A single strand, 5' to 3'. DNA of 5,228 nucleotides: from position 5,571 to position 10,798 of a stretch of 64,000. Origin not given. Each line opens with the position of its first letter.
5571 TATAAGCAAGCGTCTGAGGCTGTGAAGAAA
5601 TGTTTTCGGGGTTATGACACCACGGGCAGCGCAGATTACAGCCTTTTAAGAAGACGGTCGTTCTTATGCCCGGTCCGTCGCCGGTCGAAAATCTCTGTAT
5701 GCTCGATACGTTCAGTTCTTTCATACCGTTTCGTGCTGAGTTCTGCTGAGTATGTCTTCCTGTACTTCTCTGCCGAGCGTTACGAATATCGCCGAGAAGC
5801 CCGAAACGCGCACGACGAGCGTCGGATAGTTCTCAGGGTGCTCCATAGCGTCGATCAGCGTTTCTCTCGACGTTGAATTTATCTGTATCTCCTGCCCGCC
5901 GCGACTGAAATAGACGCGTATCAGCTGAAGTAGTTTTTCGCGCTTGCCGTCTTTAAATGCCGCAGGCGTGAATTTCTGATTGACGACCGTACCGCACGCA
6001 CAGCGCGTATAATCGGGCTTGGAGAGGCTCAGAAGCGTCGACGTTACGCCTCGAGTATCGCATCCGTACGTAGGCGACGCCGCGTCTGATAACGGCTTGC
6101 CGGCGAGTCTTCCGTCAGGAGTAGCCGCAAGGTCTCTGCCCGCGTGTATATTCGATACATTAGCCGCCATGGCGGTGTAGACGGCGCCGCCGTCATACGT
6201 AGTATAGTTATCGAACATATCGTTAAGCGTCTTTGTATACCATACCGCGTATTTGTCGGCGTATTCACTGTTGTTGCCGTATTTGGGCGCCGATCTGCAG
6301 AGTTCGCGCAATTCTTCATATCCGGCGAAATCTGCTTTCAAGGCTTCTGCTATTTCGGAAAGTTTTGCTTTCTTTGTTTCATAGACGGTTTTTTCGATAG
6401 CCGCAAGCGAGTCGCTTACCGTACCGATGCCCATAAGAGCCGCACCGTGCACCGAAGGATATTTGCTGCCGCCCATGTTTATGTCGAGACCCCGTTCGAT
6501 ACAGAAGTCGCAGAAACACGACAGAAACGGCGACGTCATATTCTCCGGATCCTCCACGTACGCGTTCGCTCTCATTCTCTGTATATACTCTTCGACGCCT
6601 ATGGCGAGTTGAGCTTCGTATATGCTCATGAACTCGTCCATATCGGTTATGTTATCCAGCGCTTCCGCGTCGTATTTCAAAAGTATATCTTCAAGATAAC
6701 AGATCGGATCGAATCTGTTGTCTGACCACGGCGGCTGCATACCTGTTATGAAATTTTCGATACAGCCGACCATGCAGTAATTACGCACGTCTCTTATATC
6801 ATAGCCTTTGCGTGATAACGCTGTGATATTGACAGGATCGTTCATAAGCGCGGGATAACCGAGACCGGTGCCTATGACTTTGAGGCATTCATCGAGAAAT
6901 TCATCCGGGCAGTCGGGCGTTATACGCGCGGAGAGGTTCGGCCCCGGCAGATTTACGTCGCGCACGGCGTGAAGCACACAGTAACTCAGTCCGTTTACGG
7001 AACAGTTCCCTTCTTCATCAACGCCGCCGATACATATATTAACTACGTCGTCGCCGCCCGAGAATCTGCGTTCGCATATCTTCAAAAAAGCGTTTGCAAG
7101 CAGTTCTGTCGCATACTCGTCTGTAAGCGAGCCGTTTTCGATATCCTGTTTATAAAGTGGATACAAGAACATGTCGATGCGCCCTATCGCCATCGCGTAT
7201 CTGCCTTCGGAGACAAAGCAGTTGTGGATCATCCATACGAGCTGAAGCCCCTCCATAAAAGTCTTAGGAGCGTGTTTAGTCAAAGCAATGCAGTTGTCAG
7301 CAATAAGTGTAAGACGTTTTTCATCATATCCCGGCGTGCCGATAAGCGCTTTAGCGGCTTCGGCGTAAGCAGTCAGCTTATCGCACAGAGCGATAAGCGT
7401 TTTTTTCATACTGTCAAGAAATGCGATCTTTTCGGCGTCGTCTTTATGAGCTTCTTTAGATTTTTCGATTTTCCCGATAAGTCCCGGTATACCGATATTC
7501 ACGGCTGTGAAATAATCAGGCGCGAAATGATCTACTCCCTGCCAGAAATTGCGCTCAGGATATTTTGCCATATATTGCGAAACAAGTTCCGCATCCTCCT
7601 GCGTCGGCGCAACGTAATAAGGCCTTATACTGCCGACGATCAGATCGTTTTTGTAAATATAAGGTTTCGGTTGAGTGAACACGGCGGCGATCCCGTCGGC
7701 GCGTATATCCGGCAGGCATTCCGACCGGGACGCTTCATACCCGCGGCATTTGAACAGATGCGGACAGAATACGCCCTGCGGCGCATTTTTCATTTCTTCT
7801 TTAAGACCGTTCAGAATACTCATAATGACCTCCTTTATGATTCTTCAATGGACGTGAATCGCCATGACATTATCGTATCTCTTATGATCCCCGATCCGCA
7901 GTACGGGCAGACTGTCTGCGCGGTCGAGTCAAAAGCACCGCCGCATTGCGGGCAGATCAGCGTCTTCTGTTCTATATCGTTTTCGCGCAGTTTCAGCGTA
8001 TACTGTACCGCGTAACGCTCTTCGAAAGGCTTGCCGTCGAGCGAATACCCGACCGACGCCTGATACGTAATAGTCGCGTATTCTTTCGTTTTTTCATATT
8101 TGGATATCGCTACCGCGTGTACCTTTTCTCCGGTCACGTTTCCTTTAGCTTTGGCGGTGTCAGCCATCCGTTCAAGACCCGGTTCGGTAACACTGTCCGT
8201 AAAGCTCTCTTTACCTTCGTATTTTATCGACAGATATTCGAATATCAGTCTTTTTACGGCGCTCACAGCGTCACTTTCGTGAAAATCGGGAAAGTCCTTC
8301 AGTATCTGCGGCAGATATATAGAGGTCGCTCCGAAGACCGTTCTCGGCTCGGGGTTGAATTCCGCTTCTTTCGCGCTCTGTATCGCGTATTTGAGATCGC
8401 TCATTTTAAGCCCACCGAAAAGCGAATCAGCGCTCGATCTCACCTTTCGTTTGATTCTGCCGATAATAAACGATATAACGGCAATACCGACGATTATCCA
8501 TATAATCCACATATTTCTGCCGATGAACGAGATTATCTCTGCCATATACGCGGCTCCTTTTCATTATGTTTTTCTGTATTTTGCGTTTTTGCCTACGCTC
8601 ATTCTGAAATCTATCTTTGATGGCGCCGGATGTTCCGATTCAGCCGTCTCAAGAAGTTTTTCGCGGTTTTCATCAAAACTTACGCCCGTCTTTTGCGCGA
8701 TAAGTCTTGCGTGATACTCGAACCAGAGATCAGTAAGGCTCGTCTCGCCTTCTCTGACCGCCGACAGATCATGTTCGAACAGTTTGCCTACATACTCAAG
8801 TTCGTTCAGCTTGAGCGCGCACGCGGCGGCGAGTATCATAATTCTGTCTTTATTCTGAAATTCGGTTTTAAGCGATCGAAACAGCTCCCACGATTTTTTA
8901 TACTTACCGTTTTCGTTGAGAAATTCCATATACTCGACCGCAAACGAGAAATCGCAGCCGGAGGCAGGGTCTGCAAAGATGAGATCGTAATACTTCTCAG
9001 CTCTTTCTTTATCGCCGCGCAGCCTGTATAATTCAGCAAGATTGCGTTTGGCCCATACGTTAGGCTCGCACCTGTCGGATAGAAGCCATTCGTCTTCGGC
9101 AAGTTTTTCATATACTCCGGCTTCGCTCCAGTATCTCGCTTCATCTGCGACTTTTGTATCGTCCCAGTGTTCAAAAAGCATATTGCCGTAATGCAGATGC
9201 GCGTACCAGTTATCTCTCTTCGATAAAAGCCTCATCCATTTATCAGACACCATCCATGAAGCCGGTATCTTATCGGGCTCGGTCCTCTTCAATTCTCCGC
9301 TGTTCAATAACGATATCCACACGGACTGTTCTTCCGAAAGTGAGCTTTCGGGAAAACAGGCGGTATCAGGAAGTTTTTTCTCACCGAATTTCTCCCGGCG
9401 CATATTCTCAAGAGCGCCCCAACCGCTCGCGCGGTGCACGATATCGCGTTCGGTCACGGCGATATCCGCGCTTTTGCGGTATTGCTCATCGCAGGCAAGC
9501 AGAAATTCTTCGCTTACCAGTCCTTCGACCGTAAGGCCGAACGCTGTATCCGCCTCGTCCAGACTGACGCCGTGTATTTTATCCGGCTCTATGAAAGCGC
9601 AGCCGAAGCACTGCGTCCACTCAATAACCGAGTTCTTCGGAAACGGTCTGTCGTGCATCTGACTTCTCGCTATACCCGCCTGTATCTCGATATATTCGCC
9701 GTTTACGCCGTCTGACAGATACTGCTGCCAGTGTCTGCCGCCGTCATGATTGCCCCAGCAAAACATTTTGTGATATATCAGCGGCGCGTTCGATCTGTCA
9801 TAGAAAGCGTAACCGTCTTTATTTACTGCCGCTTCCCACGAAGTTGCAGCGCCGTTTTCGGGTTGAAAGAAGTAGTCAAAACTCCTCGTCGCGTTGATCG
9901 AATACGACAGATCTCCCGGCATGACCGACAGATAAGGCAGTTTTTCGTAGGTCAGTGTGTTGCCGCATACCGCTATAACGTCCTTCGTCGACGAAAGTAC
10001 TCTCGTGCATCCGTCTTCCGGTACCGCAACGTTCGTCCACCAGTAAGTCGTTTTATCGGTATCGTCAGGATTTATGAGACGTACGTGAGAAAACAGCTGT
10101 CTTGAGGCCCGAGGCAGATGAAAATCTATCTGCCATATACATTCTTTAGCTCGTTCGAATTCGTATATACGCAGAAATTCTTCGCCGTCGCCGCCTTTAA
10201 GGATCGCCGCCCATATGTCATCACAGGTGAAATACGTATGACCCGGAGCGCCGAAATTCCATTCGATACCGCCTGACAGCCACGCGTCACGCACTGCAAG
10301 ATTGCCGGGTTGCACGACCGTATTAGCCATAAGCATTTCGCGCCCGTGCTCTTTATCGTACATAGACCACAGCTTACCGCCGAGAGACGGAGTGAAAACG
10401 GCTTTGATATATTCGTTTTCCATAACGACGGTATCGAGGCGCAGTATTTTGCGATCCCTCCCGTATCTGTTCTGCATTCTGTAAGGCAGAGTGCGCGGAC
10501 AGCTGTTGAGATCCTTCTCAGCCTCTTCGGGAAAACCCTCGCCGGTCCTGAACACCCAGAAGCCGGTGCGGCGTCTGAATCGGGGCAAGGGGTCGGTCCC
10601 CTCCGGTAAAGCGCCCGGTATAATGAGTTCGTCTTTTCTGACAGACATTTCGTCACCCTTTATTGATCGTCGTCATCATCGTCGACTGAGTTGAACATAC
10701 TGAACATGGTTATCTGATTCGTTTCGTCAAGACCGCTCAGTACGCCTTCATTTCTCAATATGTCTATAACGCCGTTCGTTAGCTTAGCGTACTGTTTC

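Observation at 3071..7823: Uncharacterised short glycyl radical enzyme operon (GRE, activase, Zn-ADH, SASA esterase)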

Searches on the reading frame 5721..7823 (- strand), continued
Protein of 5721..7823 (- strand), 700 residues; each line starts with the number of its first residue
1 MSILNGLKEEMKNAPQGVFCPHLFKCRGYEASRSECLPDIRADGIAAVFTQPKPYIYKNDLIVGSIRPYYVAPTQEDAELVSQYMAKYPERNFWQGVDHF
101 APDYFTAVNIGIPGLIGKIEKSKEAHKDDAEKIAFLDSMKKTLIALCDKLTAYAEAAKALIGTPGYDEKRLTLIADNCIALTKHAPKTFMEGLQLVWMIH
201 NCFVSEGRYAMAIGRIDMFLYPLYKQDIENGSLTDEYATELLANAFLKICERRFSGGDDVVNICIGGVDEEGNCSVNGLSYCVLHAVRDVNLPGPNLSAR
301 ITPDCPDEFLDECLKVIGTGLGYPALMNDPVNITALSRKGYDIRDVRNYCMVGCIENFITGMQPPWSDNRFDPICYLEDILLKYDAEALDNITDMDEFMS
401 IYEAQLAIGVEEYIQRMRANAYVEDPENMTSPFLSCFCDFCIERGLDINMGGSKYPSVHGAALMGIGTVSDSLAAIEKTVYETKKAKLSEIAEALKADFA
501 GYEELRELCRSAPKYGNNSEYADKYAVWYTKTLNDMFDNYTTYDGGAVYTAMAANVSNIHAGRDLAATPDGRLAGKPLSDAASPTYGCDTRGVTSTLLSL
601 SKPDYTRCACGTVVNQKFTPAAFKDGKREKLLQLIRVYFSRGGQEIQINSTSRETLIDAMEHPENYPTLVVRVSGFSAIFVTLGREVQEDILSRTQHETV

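Call 64: find_encoding_contigs(protein=P0132, flank=8000, max_places=3)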
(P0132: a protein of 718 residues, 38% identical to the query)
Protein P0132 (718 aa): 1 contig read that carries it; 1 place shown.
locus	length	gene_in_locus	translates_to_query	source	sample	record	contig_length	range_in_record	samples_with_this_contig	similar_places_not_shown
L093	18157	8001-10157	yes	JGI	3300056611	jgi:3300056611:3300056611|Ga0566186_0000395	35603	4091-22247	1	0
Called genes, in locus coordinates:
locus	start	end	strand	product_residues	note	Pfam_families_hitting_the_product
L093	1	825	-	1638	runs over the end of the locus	?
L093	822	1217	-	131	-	PF03965:Penicillinase_R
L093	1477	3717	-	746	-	PF07596:SBP_bac_10 (faint)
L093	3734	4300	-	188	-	PF07638:Sigma70_ECF (weak), PF04542:Sigma70_r2, PF08281:Sigma70_r4_2, PF04545:Sigma70_r4, PF00196:GerE (weak)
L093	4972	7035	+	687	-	PF01408:GFO_IDH_MocA, PF03807:F420_oxidored (weak), PF22725:GFO_IDH_MocA_C3, PF00248:Aldo_ket_red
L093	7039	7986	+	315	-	PF13353:Fer4_12, PF00037:Fer4 (weak), PF12797:Fer4_2 (faint), PF13237:Fer4_10 (weak), PF12838:Fer4_7, PF13187:Fer4_9 (weak), PF13484:Fer4_16 (faint), PF04055:Radical_SAM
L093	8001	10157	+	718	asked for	PF02901:PFL-like, PF01228:Gly_radical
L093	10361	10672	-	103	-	PF00515:TPR_1 (faint), PF07719:TPR_2 (faint), PF13371:TPR_9 (faint), PF13432:TPR_16 (faint), PF13414:TPR_11 (weak)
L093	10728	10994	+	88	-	-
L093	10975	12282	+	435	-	PF01326:PPDK_N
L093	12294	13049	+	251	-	PF27448:Rph_4th, PF00391:PEP-utilizers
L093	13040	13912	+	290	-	-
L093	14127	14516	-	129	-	PF04332:DUF475, PF03741:TerC (weak)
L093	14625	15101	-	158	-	PF00589:Phage_integrase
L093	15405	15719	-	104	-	-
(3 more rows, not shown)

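Call 65: find_encoding_contigs(protein=P0134, flank=8000, max_places=3)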
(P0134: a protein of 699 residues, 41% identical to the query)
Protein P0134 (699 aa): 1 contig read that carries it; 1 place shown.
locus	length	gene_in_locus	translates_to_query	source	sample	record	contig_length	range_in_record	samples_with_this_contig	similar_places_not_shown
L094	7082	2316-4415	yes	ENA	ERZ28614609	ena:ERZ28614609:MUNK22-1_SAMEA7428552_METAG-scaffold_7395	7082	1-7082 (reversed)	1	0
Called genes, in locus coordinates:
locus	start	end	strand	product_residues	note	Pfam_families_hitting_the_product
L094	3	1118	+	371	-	?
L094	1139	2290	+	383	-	PF08240:ADH_N, PF00107:ADH_zinc_N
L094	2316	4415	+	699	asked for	PF02901:PFL-like, PF01228:Gly_radical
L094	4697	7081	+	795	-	?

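Call 66: search_protein_families(library=pfam, proteins=[L094:3-1118:+, L094:4697-7081:+, L092:1-513:+, L090:4316-5521:+, L090:79-555:+, L094:1139-2290:+, L090:1008-2099:+, L088:6507-6647:+], max_evalue=0.001)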
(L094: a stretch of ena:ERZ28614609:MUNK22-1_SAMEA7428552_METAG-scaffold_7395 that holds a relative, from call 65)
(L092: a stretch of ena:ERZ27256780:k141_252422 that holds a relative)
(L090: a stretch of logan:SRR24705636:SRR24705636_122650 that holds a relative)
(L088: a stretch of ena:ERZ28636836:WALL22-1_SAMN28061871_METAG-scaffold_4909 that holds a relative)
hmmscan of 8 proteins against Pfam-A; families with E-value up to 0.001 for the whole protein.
L094:3-1118:+ (371 aa): 0 families

L094:4697-7081:+ (795 aa): 0 families

L092:1-513:+ (170 aa): 2 families
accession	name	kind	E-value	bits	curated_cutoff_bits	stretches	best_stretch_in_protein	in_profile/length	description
PF13419.12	HAD_2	-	1.2e-08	35.7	23.8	1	43-149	69-176/178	Haloacid dehalogenase-like hydrolase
PF00702.32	Hydrolase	-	1.3e-08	35.9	26.4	1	47-145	92-191/191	haloacid dehalogenase-like hydrolase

L090:4316-5521:+ (401 aa): 1 family
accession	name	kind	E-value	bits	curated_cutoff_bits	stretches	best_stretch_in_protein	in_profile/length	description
PF13472.12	Lipase_GDSL_2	-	2.6e-11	44.8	32.9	1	237-390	26-178/178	GDSL-like Lipase/Acylhydrolase family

L090:79-555:+ (158 aa): 0 families

L094:1139-2290:+ (383 aa): 2 families
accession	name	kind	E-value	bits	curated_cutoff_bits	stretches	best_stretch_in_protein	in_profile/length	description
PF08240.17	ADH_N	-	1.5e-22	80.2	23.5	1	30-152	2-104/104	Alcohol dehydrogenase GroES-like domain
PF00107.32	ADH_zinc_N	-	1.2e-19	71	31.8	1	192-330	1-128/129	Zinc-binding dehydrogenase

L090:1008-2099:+ (363 aa): 3 families
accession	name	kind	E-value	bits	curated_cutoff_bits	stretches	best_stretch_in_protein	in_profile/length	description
PF08240.17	ADH_N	-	2.9e-23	82.5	23.5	1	31-148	2-104/104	Alcohol dehydrogenase GroES-like domain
PF00107.32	ADH_zinc_N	-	1.4e-18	67.5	31.8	1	192-323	1-128/129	Zinc-binding dehydrogenase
PF16912.11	Glu_dehyd_C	-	1.3e-09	38.3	34.9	1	182-352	31-202/211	Glucose dehydrogenase C-terminus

L088:6507-6647:+ (47 aa): 0 families

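Call 81: search_protein_families(library=pfam, proteins=[L007:13392-14387:+, L016:12956-14698:-, L051:5593-6648:-, L055:12966-13460:+, L056:10588-11064:-, L058:2953-4749:-, L066:3947-4345:-, L072:3165-4055:-, L025:13723-14193:-, L054:12484-13965:-], max_evalue=0.0001)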
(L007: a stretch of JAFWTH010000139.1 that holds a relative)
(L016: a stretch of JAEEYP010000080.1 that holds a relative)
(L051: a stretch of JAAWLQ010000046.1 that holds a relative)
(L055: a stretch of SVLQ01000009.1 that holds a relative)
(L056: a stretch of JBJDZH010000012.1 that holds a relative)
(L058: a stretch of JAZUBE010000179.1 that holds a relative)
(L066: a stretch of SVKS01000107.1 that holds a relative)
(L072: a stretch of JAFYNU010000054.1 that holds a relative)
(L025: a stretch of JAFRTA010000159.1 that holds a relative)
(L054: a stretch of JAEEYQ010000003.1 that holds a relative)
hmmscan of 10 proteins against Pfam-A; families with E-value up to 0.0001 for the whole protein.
L007:13392-14387:+ (331 aa): 2 families
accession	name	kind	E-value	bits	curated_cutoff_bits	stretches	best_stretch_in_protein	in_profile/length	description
PF12849.12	PBP_like_2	-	3.9e-25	89.6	27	1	123-314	44-267/267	PBP superfamily domain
PF13531.11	SBP_bac_11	-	2.6e-05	24.5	25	0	291-324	193-226/227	Bacterial extracellular solute-binding protein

L016:12956-14698:- (580 aa): 1 family
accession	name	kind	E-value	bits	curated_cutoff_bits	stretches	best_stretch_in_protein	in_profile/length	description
PF13088.12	BNR_2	-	1.3e-09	38.3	31.4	1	142-274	116-229/277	BNR repeat-like domain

L051:5593-6648:- (351 aa): 1 family
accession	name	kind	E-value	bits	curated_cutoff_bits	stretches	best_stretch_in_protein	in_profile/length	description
PF01095.25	Pectinesterase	-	3.3e-57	194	27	2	192-343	136-296/298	Pectinesterase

L055:12966-13460:+ (164 aa): 1 family
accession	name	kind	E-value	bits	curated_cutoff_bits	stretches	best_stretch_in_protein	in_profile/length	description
PF18780.6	HNH_repeat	-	5.4e-05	23.9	26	1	98-130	19-54/54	Homing endonuclease associated repeat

L056:10588-11064:- (158 aa): 1 family
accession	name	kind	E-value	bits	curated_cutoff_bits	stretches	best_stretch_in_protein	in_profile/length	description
PF00293.34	NUDIX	-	1.6e-09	38.3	21.1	1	50-82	28-60/134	NUDIX domain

L058:2953-4749:- (598 aa): 3 families
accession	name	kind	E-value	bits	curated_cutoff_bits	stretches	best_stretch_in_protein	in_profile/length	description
PF13306.12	LRR_5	-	1.2e-86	287.5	27.7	4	365-492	1-126/127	BspA type Leucine rich repeat region (6 copies)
PF13855.12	LRR_8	-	4.6e-14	52.4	27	0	319-356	14-52/61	Leucine rich repeat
PF23952.1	LRR_EndoS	-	4.1e-05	24.2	27.9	0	408-454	45-91/116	Endo-beta-N-acetylglucosaminidase EndoS LRR domain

L066:3947-4345:- (132 aa): 0 families

L072:3165-4055:- (296 aa): 0 families

L025:13723-14193:- (156 aa): 0 families

L054:12484-13965:- (493 aa): 4 families
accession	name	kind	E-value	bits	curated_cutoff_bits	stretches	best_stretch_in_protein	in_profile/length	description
PF01637.24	ATPase_2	-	2.3e-13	50.9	33.2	1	22-202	4-194/225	ATPase domain predominantly from Archaea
PF13173.12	AAA_14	-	2.6e-08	34.4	27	1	39-194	3-127/129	AAA domain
PF13191.12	AAA_16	-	4.7e-07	30.9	32.6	1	19-140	2-155/167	AAA ATPase domain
PF13401.12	AAA_22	-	6e-06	27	27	1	37-161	4-123/130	AAA domain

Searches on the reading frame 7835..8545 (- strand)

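Call 3: search_protein_families(library=pfam, proteins=[window:7835-8545:-])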
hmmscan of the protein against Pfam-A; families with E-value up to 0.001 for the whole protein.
window:7835-8545:- (236 aa): 3 families
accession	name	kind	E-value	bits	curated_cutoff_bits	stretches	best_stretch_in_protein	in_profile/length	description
PF14369.11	Zn_ribbon_19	-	3.7e-05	24.2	30.8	0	208-221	19-32/35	zinc-ribbon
PF13248.11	Zn_ribbon_3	-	0.00058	19.7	27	1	196-219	3-25/26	zinc-ribbon domain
PF08271.17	Zn_Ribbon_TF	-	0.00098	19.1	29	0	197-218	2-27/43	TFIIB zinc-binding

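Call 9: search_protein_families(library=ncbifam, proteins=[window:7835-8545:-], max_evalue=0.001)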
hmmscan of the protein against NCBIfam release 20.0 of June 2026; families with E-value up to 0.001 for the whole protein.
window:7835-8545:- (236 aa): 0 families

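Call 80: search_protein_families(library=pfam, proteins=[window:7835-8545:-], max_evalue=1)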
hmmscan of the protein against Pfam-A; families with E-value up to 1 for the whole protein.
window:7835-8545:- (236 aa): 23 families
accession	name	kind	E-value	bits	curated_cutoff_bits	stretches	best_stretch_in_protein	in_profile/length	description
PF14369.11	Zn_ribbon_19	-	3.7e-05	24.2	30.8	2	208-221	19-32/35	zinc-ribbon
PF13248.11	Zn_ribbon_3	-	0.00058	19.7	27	1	196-219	3-25/26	zinc-ribbon domain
PF08271.17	Zn_Ribbon_TF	-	0.00098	19.1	29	1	197-218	2-27/43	TFIIB zinc-binding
PF12773.13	DZR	-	0.011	16.3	27.3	1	196-217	13-45/45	Double zinc ribbon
PF09723.15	Zn_ribbon_8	-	0.026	15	34.4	0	198-219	8-35/41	Zinc ribbon domain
PF01155.25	HypA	-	0.029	14.8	28.9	1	192-219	67-95/112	Hydrogenase/urease nickel incorporation, metallochaperone, hypA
PF18551.6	TackOD1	-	0.042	13.8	32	1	186-223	65-101/188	Thaumarchaeal output domain 1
PF23499.1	YnfU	-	0.052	13.9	27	0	195-205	38-48/49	YnfU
PF18912.6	DZR_2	-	0.052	13.8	27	1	191-218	17-44/56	Double zinc ribbon domain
PF23451.1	Zn_ribbon_PaaD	-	0.064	13.3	27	0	207-219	11-23/53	PaaD zinc beta ribbon domain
PF03966.22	Trm112p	-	0.093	13.1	22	1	188-205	18-35/40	Trm112p-like protein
PF24460.1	DUF7575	-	0.1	12.4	28.5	0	197-207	5-15/28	Domain of unknown function (DUF7575)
PF24440.1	DUF7559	-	0.11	13.2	27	0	188-203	28-43/52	Family of unknown function (DUF7559)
PF13240.11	Zn_Ribbon_1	-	0.11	12.8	25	0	212-218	15-21/23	zinc-ribbon domain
PF24292.1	DUF7479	-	0.18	12.3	27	0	188-204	23-39/60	Domain of unknown function (DUF7479)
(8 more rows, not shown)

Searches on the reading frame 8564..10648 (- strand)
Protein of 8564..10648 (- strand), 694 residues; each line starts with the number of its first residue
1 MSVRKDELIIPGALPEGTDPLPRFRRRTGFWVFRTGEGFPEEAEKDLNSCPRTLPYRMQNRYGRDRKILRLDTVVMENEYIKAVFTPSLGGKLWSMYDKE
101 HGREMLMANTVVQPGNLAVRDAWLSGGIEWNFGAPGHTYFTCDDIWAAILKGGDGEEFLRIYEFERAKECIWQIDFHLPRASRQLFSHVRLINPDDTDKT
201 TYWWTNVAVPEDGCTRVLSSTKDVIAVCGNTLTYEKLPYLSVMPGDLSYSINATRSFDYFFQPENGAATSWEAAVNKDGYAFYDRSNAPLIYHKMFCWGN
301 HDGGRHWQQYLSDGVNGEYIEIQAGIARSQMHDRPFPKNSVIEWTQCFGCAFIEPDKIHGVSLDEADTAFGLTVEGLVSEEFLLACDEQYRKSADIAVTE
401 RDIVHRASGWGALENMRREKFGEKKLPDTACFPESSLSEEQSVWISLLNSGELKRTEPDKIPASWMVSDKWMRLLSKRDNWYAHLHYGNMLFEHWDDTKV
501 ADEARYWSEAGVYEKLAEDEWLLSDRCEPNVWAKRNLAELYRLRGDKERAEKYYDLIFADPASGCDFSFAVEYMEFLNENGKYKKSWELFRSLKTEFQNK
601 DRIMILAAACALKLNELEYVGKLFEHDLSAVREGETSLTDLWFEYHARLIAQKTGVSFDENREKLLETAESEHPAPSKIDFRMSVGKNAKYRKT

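Call 3: search_protein_families(library=pfam, proteins=[window:8564-10648:-])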
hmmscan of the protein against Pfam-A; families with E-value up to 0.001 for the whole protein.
window:8564-10648:- (694 aa): 1 family
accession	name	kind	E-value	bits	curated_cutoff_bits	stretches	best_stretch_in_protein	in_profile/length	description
PF17128.10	DUF5107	-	1.6e-28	100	24.4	1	54-334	7-283/310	Domain of unknown function (DUF5107)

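Call 9: search_protein_families(library=ncbifam, proteins=[window:8564-10648:-], max_evalue=0.001)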
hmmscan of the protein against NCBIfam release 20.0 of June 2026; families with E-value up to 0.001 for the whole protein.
window:8564-10648:- (694 aa): 0 families

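Call 79: search_solved_structures(query=window:8564-10648:-, max_evalue=0.01)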
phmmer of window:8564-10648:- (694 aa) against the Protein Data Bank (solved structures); distinct sequences matched with E-value up to 0.01: 2.
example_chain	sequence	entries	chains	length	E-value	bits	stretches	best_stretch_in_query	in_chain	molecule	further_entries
5cd6_A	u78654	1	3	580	1.9e-08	36.1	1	70-342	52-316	TPR-domain containing protein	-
9hmf_L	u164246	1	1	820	0.0028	19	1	540-642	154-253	TPR domain protein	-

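Call 80: search_protein_families(library=pfam, proteins=[window:8564-10648:-], max_evalue=1)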
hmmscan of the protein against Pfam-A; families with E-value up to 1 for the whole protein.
window:8564-10648:- (694 aa): 9 families
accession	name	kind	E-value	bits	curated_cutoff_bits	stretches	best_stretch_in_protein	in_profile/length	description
PF17128.10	DUF5107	-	1.6e-28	100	24.4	1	54-334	7-283/310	Domain of unknown function (DUF5107)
PF13428.12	TPR_14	-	0.013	16.5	23.5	0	532-560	2-31/44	Tetratricopeptide repeat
PF13176.12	TPR_7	-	0.034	14.7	27.9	1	536-555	4-23/36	Tetratricopeptide repeat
PF12895.13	ANAPC3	-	0.051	14.3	27.2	1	550-617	8-72/82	Anaphase-promoting complex, cyclosome, subunit 3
PF13424.12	TPR_12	-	0.12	13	30.1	1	531-554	45-68/77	Tetratricopeptide repeat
PF00515.34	TPR_1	-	0.12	12.6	27.8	1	534-555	4-25/34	Tetratricopeptide repeat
PF07719.23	TPR_2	-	0.15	12.7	27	1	535-555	5-25/34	Tetratricopeptide repeat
PF14559.12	TPR_19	-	0.17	12.7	25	0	530-557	24-51/68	Tetratricopeptide repeat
PF13374.12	TPR_10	-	0.29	11.7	27.5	1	534-554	5-25/42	Tetratricopeptide repeat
